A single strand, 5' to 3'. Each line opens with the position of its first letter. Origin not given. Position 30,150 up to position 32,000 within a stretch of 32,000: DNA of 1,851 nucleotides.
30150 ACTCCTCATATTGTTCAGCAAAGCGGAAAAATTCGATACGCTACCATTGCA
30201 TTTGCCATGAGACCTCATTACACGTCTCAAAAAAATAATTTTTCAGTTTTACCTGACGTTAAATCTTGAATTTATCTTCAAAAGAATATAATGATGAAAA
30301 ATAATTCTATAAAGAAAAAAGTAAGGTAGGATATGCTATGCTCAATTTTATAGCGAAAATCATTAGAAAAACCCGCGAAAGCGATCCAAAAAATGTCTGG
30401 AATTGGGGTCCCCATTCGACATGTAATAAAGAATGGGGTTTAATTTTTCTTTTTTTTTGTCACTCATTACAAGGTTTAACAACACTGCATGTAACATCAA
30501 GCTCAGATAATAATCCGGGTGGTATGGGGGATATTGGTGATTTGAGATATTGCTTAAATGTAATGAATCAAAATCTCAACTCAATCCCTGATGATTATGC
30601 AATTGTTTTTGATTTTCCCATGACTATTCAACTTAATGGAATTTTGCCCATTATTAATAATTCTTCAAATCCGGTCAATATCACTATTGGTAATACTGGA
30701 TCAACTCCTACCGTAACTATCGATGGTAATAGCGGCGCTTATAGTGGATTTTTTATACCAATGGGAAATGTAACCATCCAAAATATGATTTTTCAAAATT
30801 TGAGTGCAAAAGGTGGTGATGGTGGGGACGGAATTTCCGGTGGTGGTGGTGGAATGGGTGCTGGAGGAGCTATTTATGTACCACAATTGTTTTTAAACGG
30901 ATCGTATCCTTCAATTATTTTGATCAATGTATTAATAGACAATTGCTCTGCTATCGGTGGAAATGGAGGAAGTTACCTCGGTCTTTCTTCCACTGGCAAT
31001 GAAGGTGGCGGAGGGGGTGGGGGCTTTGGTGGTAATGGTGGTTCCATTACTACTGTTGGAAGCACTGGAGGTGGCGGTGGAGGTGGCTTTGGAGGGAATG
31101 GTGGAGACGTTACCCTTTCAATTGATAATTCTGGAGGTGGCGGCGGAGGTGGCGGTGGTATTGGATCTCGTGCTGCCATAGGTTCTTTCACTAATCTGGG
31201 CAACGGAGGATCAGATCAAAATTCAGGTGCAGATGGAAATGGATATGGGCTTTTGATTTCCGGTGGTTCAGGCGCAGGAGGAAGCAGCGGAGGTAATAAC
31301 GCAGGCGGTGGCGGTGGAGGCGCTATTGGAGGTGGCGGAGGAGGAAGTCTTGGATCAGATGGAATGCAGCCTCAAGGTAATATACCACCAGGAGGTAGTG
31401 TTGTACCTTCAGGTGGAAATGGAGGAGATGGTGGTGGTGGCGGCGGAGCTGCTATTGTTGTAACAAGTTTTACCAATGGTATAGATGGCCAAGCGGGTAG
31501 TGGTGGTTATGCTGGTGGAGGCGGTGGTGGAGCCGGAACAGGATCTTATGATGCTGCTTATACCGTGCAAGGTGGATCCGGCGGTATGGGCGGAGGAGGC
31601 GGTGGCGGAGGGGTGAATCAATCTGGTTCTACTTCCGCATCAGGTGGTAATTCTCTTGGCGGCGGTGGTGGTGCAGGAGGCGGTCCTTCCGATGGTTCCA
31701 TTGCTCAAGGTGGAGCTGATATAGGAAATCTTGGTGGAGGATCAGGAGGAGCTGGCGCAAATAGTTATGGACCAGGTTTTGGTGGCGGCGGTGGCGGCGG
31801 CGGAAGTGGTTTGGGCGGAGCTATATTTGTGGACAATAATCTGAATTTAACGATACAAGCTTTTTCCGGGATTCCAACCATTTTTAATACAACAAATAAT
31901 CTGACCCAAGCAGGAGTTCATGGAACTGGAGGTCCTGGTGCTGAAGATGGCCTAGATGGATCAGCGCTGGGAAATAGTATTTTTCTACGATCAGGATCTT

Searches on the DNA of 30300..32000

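Call 76: search_rna_families(source=window, start=30300, end=32000, threshold=evalue, max_evalue=0.01)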
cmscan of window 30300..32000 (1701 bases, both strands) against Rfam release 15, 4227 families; matches with E-value up to 0.01: 0.
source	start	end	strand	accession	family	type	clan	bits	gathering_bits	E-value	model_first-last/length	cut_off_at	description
